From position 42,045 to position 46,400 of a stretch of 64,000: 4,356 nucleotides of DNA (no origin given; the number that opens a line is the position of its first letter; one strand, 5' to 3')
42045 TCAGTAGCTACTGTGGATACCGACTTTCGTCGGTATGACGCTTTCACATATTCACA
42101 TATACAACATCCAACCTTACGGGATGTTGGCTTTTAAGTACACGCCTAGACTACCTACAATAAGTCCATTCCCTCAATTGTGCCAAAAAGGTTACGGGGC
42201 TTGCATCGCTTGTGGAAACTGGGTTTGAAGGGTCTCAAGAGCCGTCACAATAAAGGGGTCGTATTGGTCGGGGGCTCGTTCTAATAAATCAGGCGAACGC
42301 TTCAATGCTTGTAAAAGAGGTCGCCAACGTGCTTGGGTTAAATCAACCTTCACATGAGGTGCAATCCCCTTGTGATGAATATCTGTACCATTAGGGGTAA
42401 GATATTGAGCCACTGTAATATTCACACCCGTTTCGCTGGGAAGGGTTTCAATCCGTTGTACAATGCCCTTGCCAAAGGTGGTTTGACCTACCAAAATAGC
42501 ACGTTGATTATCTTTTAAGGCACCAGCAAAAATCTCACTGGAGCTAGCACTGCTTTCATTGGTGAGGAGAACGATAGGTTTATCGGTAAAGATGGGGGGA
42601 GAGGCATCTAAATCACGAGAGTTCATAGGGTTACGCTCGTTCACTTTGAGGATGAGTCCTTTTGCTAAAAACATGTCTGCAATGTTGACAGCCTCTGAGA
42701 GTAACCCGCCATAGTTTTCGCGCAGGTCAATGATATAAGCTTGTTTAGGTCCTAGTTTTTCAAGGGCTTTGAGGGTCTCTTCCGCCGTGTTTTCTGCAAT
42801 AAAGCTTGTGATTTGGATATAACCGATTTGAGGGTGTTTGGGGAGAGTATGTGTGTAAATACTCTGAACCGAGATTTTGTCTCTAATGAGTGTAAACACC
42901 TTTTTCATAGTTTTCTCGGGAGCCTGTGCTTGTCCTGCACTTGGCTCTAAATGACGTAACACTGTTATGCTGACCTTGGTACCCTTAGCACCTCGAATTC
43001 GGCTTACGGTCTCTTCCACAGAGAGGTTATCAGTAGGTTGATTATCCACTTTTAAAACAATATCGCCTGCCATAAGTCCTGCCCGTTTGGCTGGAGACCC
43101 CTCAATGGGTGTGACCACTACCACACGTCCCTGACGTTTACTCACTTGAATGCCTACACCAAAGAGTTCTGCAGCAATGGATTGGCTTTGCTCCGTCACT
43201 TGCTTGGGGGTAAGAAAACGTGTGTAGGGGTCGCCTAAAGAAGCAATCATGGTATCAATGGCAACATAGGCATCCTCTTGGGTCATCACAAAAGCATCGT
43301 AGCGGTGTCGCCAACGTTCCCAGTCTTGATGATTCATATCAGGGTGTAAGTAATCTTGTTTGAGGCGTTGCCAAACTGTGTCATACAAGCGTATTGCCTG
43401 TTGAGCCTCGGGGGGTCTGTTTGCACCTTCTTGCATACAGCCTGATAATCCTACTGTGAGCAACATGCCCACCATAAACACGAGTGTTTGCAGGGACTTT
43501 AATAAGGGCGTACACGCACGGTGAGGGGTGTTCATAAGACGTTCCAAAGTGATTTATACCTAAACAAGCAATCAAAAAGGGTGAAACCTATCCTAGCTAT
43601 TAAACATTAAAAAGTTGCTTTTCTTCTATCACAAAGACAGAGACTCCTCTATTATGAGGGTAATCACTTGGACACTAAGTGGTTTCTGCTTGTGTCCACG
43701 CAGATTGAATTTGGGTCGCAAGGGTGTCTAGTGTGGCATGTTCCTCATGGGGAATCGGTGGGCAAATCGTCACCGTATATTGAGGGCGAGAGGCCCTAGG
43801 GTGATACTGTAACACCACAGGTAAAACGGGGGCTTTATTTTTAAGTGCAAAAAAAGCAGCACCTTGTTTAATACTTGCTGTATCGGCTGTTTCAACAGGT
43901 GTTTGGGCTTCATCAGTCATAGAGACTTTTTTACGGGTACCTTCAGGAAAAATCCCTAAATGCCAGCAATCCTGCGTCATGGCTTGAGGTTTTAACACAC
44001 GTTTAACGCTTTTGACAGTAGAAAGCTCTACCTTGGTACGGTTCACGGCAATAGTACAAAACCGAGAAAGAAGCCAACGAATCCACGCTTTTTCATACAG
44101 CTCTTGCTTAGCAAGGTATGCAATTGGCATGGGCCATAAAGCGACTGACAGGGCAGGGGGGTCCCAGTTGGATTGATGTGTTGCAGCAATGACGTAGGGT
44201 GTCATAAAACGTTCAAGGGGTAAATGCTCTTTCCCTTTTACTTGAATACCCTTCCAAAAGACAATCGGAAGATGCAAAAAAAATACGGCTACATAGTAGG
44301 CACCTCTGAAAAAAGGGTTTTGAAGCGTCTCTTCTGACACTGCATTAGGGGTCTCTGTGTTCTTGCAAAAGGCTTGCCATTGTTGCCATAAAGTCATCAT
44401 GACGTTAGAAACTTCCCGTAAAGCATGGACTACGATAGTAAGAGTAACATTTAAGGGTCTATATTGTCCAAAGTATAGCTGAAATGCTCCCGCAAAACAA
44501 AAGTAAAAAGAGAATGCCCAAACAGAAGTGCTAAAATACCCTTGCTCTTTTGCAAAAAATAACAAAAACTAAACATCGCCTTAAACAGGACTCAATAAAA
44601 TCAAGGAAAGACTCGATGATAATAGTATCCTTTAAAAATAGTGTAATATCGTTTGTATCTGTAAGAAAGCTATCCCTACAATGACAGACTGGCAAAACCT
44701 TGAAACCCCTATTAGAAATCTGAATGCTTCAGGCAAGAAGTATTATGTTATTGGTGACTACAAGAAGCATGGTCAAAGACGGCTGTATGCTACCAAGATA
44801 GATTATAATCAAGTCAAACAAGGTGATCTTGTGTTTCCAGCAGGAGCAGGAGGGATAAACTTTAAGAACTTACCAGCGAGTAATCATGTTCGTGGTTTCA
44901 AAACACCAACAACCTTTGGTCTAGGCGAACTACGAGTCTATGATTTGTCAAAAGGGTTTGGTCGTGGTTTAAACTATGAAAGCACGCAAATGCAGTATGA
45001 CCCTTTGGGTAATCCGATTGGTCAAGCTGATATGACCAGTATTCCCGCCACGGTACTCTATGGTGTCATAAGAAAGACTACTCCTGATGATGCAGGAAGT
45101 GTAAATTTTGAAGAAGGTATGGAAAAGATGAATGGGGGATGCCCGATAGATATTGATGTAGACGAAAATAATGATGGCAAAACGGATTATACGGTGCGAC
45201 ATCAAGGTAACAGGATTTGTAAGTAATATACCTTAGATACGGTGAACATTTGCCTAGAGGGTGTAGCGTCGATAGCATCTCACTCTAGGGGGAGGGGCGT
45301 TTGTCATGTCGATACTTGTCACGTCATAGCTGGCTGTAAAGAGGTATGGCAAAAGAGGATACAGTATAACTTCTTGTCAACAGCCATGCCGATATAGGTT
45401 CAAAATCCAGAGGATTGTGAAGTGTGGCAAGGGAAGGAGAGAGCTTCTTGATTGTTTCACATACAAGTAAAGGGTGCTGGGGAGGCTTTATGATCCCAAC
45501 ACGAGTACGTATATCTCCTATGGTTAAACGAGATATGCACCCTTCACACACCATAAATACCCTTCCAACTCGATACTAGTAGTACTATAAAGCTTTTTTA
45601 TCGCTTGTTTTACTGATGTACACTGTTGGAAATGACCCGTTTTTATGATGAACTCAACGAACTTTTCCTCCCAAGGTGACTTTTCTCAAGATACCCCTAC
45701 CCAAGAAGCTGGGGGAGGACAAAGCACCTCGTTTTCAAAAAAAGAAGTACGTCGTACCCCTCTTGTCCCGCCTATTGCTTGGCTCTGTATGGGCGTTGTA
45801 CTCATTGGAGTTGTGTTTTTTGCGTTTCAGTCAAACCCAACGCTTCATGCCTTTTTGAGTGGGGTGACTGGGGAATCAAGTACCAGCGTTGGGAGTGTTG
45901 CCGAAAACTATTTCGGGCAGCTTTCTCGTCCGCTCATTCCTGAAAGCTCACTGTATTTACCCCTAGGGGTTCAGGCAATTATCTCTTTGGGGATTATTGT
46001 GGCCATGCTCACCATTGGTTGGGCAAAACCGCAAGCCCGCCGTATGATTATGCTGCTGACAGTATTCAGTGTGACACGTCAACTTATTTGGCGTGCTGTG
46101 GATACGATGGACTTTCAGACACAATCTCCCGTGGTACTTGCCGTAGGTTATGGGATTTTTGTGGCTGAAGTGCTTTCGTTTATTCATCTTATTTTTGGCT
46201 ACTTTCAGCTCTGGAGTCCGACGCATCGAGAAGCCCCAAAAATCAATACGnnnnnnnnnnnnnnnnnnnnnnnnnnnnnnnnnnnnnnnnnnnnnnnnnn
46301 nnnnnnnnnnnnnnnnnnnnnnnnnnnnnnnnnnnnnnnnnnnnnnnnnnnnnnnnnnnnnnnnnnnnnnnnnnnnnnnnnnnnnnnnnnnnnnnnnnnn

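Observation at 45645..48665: Stand-alone BcsA-like processive GT2 enzyme carrying tandem PilZ domains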

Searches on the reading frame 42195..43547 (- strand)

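Call 9: search_protein_families(library=pfam, proteins=[window:42195-43547:-], max_evalue=0.001)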
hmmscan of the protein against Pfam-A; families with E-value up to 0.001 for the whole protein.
window:42195-43547:- (451 aa): 5 families
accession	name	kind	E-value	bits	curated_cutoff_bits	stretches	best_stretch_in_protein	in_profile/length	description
PF03572.23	Peptidase_S41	-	2.7e-52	177.1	24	1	241-401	2-165/165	Peptidase family S41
PF17820.7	PDZ_6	-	9.8e-13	48.1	27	1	143-198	1-54/54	PDZ domain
PF00595.29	PDZ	-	3.3e-12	47.1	23.2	1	127-196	10-80/81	PDZ domain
PF13180.12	PDZ_2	-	1.2e-11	45.2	27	1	131-199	3-70/80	PDZ domain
PF14684.11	Tricorn_C1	-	2.1e-05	24.8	24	1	55-87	9-41/59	Tricorn protease C1 domain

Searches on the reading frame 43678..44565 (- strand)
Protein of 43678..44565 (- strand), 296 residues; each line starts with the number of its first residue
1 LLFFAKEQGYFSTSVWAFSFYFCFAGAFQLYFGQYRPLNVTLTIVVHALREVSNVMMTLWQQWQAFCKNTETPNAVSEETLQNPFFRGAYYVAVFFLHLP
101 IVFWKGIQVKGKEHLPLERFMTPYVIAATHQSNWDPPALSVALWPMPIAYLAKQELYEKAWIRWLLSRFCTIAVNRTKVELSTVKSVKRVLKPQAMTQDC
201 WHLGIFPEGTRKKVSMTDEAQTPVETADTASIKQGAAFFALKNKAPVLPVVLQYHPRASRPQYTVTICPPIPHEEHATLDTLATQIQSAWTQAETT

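Call 9: search_protein_families(library=pfam, proteins=[window:43678-44565:-], max_evalue=0.001)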
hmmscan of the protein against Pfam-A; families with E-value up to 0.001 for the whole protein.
window:43678-44565:- (296 aa): 1 family
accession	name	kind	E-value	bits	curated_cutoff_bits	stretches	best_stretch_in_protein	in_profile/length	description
PF01553.26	Acyltransferase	-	3.7e-19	69.3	23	1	107-252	2-131/132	Acyltransferase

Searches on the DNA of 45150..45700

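Call 54: search_rna_families(source=window, start=45150, end=45700, threshold=evalue, max_evalue=1)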
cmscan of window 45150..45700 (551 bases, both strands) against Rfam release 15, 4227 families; matches with E-value up to 1: 1.
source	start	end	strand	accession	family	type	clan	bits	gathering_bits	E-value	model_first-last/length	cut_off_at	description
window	45505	45573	+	RF02595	EBv-sisRNA-1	Gene;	-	16.4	58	0.36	1-81/81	no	Epstein-Barr virus stable intronic sequence RNA 1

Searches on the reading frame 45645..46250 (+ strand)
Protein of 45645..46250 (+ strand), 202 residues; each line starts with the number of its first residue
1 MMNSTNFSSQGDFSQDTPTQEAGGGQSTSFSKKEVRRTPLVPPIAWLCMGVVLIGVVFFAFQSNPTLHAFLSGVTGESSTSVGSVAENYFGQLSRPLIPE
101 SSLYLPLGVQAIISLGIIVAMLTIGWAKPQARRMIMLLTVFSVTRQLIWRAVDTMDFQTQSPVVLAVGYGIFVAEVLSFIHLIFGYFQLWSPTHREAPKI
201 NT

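Call 5: search_protein_families(library=pfam, proteins=[window:45645-46250:+], max_evalue=10)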
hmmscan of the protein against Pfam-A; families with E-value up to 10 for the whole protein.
window:45645-46250:+ (202 aa): 2 families
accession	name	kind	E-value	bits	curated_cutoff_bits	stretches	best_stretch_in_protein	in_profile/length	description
PF19744.4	DUF6232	-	0.11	13.4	27.4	1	48-96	60-112/117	Family of unknown function (DUF6232)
PF23396.1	DUF7103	-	0.37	11.2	27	1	48-73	70-95/159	Family of unknown function (DUF7103)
